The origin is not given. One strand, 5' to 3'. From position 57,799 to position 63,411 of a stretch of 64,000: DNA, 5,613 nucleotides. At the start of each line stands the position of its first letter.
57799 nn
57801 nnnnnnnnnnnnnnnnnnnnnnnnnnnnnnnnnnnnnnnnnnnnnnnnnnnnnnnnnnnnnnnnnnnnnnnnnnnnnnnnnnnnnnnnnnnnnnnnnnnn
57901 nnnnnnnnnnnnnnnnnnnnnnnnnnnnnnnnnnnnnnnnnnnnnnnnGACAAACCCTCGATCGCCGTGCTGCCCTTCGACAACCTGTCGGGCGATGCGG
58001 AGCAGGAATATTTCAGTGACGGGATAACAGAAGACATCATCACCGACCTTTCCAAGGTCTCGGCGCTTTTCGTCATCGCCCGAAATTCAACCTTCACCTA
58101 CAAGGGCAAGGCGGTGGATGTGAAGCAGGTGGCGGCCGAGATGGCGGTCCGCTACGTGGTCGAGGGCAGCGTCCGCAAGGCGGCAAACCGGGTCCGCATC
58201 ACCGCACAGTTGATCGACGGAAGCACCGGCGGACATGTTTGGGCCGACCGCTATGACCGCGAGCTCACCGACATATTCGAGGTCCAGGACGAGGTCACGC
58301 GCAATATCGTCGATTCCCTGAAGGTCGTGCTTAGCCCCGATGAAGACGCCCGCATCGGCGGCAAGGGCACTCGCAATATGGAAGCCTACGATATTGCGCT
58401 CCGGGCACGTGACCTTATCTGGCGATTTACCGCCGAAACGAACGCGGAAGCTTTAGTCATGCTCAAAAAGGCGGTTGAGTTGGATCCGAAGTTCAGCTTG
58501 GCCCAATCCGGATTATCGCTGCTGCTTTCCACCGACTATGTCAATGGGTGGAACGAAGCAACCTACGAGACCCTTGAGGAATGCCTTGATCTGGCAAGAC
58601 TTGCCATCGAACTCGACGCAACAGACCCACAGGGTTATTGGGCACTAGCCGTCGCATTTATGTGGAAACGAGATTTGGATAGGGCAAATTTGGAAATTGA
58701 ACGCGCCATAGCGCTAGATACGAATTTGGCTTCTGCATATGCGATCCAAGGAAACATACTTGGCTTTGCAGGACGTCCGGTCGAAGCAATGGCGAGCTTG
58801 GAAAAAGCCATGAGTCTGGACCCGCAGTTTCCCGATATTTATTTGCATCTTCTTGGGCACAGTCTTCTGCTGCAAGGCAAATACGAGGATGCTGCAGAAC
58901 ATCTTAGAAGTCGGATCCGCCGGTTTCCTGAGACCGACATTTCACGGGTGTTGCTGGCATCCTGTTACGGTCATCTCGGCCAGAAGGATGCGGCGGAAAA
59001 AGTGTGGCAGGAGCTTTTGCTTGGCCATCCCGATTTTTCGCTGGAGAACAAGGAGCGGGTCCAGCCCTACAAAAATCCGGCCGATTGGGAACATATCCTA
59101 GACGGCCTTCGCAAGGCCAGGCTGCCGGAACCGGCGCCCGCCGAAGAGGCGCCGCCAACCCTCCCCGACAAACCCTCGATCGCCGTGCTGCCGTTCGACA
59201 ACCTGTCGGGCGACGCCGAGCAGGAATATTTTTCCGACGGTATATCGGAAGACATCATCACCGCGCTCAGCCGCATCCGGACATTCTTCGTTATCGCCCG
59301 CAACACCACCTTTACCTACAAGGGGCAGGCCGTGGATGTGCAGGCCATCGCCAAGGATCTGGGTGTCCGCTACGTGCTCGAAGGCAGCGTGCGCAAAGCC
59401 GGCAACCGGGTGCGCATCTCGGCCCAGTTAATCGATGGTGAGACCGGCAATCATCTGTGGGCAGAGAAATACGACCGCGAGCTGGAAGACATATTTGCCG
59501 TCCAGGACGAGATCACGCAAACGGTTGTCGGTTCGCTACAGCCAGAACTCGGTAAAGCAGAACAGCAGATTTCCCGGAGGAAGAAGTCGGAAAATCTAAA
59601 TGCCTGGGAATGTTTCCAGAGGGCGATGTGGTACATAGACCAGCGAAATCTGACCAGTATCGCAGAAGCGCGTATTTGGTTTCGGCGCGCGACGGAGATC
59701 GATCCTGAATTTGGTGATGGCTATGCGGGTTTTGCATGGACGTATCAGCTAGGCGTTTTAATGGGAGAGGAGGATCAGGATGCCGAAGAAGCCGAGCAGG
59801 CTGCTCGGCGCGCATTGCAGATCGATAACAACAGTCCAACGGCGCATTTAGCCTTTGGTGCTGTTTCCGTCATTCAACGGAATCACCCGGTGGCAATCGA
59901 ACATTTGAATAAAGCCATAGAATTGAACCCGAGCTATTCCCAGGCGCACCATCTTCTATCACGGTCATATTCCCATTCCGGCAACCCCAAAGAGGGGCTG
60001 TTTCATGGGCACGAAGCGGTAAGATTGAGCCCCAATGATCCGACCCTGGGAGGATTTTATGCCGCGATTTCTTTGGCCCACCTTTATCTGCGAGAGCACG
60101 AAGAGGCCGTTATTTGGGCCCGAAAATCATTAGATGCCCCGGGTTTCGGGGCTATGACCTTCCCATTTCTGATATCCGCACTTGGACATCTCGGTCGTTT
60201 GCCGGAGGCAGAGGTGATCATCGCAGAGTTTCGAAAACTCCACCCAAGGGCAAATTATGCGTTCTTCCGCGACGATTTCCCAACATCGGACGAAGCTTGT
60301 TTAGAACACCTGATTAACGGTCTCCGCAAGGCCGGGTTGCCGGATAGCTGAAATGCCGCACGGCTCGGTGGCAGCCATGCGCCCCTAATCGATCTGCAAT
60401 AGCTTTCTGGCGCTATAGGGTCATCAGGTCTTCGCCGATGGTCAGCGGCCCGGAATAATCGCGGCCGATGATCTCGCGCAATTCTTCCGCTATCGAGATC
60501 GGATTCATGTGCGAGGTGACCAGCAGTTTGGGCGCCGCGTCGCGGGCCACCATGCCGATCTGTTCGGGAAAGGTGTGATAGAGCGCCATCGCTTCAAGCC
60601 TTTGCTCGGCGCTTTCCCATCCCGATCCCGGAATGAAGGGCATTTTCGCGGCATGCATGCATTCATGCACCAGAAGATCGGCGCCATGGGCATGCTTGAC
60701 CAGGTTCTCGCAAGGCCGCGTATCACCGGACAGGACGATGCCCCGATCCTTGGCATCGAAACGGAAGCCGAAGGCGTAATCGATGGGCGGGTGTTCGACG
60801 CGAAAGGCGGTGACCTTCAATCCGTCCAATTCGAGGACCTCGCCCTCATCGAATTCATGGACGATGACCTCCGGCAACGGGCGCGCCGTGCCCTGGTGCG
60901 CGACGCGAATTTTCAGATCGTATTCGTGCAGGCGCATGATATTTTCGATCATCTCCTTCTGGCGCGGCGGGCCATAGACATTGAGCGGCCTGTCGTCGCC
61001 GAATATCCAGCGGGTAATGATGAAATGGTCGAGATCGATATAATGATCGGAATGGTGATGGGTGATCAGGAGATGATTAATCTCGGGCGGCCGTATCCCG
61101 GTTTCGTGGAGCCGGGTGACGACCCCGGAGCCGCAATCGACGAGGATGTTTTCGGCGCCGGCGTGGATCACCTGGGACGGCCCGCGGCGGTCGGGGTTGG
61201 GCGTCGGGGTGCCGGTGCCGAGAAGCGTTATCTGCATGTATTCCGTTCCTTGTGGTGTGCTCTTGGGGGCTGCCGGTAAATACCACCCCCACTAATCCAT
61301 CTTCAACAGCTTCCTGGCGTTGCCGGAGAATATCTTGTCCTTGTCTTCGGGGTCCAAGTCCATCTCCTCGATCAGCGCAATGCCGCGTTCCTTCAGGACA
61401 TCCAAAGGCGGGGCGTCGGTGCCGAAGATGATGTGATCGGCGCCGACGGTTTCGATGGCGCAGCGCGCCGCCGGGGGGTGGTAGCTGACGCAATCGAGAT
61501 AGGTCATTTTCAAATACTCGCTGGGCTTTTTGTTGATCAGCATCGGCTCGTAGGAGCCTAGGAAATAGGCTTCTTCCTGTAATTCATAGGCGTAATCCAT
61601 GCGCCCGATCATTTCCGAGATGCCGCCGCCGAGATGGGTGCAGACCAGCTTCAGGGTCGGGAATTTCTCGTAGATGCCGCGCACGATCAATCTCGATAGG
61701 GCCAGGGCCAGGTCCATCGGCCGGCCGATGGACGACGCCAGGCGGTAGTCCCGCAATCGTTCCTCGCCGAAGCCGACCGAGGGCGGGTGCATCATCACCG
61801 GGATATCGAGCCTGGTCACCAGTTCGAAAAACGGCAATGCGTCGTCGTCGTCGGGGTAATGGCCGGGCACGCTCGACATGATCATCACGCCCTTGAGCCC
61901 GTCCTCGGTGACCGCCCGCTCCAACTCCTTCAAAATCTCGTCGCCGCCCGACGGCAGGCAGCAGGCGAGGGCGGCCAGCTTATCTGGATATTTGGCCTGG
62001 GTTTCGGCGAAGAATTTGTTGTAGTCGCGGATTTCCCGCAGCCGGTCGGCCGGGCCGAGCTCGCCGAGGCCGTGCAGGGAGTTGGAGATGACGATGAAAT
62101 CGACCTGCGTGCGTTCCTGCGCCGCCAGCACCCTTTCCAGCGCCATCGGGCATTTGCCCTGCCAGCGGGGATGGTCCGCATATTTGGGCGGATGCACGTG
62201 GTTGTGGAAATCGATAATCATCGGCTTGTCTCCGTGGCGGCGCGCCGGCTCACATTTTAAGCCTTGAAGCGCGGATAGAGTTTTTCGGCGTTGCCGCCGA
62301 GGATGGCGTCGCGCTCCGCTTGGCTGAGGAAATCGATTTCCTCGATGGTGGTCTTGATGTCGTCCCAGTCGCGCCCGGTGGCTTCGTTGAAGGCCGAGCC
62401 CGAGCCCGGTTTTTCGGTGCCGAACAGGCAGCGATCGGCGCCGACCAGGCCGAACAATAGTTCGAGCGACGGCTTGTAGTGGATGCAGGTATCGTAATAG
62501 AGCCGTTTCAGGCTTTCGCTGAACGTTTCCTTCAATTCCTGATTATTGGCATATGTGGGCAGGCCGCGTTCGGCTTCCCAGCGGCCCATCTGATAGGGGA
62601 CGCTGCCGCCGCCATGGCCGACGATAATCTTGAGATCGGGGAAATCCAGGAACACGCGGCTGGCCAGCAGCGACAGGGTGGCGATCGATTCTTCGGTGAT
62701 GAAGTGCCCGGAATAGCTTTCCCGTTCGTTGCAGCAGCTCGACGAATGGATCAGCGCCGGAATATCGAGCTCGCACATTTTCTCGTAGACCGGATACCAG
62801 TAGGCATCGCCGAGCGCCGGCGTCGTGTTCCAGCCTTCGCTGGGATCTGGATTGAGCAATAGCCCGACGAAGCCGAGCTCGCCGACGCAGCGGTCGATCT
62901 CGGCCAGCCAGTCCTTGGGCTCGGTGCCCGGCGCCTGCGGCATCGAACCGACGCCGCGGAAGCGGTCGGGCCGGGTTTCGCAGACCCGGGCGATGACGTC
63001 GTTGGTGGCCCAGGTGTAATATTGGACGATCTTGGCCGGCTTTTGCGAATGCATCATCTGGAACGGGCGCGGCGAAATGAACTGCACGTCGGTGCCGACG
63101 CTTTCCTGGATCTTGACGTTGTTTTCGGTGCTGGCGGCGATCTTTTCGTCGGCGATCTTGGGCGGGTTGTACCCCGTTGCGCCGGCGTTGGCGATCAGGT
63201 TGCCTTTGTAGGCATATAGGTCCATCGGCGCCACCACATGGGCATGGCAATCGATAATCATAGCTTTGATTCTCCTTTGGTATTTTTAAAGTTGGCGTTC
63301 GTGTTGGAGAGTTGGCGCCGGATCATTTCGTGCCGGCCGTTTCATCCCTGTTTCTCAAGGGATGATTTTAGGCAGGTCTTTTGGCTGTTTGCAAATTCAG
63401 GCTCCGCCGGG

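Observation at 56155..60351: Class III nucleotidyl cyclase carrying three tandem ~400-aa (TolB-N-like + TPR) modules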

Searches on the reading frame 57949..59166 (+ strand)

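Call 3: search_protein_families(library=pfam, proteins=[window:57949-59166:+], max_evalue=0.01)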
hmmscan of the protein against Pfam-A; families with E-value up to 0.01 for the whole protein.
window:57949-59166:+ (406 aa): 15 families
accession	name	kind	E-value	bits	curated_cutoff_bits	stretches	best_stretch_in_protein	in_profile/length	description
PF14559.12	TPR_19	-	1.3e-14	54.7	25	1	306-362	1-57/68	Tetratricopeptide repeat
PF13414.12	TPR_11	-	5.2e-14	52.1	26.8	1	279-301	12-34/42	TPR repeat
PF07719.23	TPR_2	-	9e-13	47.7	27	0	298-320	3-25/34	Tetratricopeptide repeat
PF13428.12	TPR_14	-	2.6e-11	43.5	23.5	0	299-337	4-42/44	Tetratricopeptide repeat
PF13181.12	TPR_8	-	3.1e-11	42.9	25.7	0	261-293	1-33/34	Tetratricopeptide repeat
PF00515.34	TPR_1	-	1.1e-10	41.3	27.8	0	261-294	1-34/34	Tetratricopeptide repeat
PF13431.12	TPR_17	-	2.4e-10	40.3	24.4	0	284-315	2-32/34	Tetratricopeptide repeat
PF12895.13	ANAPC3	-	2.9e-06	27.9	27.2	1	280-352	8-78/82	Anaphase-promoting complex, cyclosome, subunit 3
PF13174.12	TPR_6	-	1.1e-05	26.2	26.3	0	335-362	5-32/33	Tetratricopeptide repeat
PF12569.14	NatA_aux_su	-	4e-05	23.2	33.3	1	233-293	198-258/515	N-terminal acetyltransferase A, auxiliary subunit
PF13432.12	TPR_16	-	4.5e-05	24.3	32.7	1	301-353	2-54/65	Tetratricopeptide repeat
PF13176.12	TPR_7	-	8.2e-05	22.8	27.9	0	299-324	2-29/36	Tetratricopeptide repeat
PF07721.20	TPR_4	-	0.00022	22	27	0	299-320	4-25/26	Tetratricopeptide repeat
PF23914.1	TPR_CcmH_CycH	-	0.00031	21.1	42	0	263-357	52-148/158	Cytochrome c-type biogenesis protein H TPR domain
PF13424.12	TPR_12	-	0.00082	20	30.1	0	298-326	47-75/77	Tetratricopeptide repeat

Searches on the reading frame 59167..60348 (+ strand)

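Call 3: search_protein_families(library=pfam, proteins=[window:59167-60348:+], max_evalue=0.01)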
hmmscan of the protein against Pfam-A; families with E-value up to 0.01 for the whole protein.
window:59167-60348:+ (394 aa): 11 families
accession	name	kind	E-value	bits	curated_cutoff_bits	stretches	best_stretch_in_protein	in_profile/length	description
PF07719.23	TPR_2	-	2.1e-14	52.8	27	0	259-291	2-34/34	Tetratricopeptide repeat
PF13428.12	TPR_14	-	3e-10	40.2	23.5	0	201-231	12-42/44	Tetratricopeptide repeat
PF13414.12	TPR_11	-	3.7e-10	39.8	26.8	1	243-264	13-34/42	TPR repeat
PF13181.12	TPR_8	-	4.1e-10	39.4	25.7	0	161-181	13-33/34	Tetratricopeptide repeat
PF13431.12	TPR_17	-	7.7e-10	38.7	24.4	1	247-276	2-31/34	Tetratricopeptide repeat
PF14559.12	TPR_19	-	2.6e-07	31.3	25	0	239-277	6-44/68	Tetratricopeptide repeat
PF13424.12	TPR_12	-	7.1e-07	29.8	30.1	0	191-253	4-74/77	Tetratricopeptide repeat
PF00515.34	TPR_1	-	3.7e-06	27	27.8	0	243-257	20-34/34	Tetratricopeptide repeat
PF13432.12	TPR_16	-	8.4e-06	26.6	32.7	0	237-292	10-65/65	Tetratricopeptide repeat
PF12895.13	ANAPC3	-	0.0043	17.7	27.2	0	205-279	4-77/82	Anaphase-promoting complex, cyclosome, subunit 3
PF23914.1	TPR_CcmH_CycH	-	0.0057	16.9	42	0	203-270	63-133/158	Cytochrome c-type biogenesis protein H TPR domain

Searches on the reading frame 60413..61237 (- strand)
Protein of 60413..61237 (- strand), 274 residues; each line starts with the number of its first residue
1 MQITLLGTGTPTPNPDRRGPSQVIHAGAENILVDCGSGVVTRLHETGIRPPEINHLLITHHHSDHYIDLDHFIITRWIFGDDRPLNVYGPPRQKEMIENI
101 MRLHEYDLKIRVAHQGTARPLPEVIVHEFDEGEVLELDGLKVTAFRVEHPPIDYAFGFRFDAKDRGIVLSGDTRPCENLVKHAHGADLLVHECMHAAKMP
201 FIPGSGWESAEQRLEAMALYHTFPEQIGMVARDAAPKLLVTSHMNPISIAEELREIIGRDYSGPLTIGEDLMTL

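Call 21: search_protein_families(library=pfam, proteins=[window:60413-61237:-], max_evalue=0.00001)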
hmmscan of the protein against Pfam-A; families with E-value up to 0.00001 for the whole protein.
window:60413-61237:- (274 aa): 2 families
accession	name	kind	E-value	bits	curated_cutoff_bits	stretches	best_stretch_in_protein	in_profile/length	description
PF12706.13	Lactamase_B_2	-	2.1e-18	67.1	27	1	30-244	2-200/200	Beta-lactamase superfamily domain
PF00753.33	Lactamase_B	-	9.4e-10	39.2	22.7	1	23-175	10-152/196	Metallo-beta-lactamase superfamily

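Call 61: search_protein_families(library=ncbifam, proteins=[window:60413-61237:-], max_evalue=0.001)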
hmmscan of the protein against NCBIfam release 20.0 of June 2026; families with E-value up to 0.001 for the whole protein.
window:60413-61237:- (274 aa): 14 families
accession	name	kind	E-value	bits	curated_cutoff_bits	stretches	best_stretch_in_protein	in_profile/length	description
NF000806.0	PRK00055.2-4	equivalog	9.8e-54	182.4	363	1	2-272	3-272/280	ribonuclease Z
NF041257.1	GntH_guanitoxin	equivalog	5.6e-43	147.2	333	1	1-273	13-295/374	guanitoxin biosynthesis MBL fold metallo-hydrolase GntH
TIGR02651.1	RNase_Z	equivalog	2.6e-37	128.5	292.95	2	2-165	1-152/302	ribonuclease Z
NF000801.0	PRK00055.1-3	equivalog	1.1e-34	119.9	252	2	1-165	2-157/307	ribonuclease Z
NF000800.0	PRK00055.1-1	equivalog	2.3e-24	86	398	2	1-165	1-155/305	ribonuclease Z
NF041851.1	cyc_nuc_deg_phdiest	equivalog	8.1e-24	84.4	400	1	1-269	1-246/253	cyclic nucleotide-degrading phosphodiesterase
TIGR02649.1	true_RNase_BN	exception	2.4e-20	72.8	563.7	1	31-165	34-154/304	ribonuclease BN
NF002558.0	PRK02126.1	subfamily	7.3e-13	48.2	315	1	28-106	27-97/345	ribonuclease Z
NF000805.0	PRK00055.2-3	equivalog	1.3e-12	47.6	416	1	4-159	7-149/307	ribonuclease Z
TIGR03307.1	PhnP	equivalog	1.9e-08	34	272.25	1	16-94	34-103/249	phosphonate metabolism protein PhnP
NF000804.0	PRK00055.2-1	equivalog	1.7e-06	27.4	402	1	2-115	5-118/306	ribonuclease Z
NF038231.1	MBL_Geo_Pelo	equivalog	7.5e-06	25.7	360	1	15-162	30-163/250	GPMC system MBL fold metallohydrolase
NF002553.0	PRK02113.1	equivalog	4.2e-05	23.1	386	1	18-152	34-154/252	MBL fold metallo-hydrolase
NF047979.1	lactonase_AidB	equivalog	0.00084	18.7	360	0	40-69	81-110/271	AidB family quorum-quenching N-acyl homoserine lactonase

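Call 70: find_related_loci(query=window:60413-61237:-, collection=metagenome_contigs, flank=10000)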
Query window:60413-61237:- (274 aa) in metagenome_contigs; peptide patterns used: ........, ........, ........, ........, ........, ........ (x = any residue, [..] = any of these).
175 stretches matched a pattern; 12 encode a relative of the query (tblastn E <= 1e-3); 12 distinct loci.
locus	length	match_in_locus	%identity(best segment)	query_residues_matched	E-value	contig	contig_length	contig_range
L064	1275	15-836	88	1-274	3e-179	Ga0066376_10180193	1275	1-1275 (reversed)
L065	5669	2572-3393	83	1-274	2e-161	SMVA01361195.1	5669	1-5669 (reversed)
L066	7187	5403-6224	83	1-274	4e-160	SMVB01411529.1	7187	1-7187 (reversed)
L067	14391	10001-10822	84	1-274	2e-156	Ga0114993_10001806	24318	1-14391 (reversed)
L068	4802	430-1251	84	1-274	3e-159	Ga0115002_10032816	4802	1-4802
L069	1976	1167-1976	71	1-270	2e-146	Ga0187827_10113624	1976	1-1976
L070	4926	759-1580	69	1-274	5e-132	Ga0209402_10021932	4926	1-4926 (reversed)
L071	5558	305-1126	69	1-274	2e-131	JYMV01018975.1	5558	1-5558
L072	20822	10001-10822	69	1-274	6e-131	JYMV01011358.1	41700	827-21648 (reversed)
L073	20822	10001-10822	69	1-274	5e-131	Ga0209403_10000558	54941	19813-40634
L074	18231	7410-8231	68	1-274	2e-130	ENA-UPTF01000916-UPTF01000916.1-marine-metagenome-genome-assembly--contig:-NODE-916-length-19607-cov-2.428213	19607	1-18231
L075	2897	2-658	71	56-274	8e-114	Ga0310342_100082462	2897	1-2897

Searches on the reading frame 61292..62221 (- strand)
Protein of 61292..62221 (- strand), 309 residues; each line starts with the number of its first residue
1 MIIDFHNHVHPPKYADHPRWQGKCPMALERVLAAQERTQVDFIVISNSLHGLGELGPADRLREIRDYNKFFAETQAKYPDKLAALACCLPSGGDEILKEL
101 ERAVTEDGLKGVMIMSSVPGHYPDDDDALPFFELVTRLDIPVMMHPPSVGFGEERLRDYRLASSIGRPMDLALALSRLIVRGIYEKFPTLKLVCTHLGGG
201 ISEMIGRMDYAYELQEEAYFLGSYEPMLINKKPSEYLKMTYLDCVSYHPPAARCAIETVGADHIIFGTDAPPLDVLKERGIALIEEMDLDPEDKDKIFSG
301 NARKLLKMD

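Call 21: search_protein_families(library=pfam, proteins=[window:61292-62221:-], max_evalue=0.00001)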
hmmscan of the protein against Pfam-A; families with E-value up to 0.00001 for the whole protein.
window:61292-62221:- (309 aa): 1 family
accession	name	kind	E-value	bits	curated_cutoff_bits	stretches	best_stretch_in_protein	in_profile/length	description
PF04909.20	Amidohydro_2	-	9.2e-39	134.4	26.4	1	3-307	1-288/289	Amidohydrolase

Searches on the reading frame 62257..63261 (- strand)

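Call 21: search_protein_families(library=pfam, proteins=[window:62257-63261:-], max_evalue=0.00001)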
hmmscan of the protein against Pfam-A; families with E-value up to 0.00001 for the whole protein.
window:62257-63261:- (334 aa): 1 family
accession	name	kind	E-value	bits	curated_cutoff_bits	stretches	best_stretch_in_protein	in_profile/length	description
PF04909.20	Amidohydro_2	-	1.7e-49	169.6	26.4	1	3-330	1-288/289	Amidohydrolase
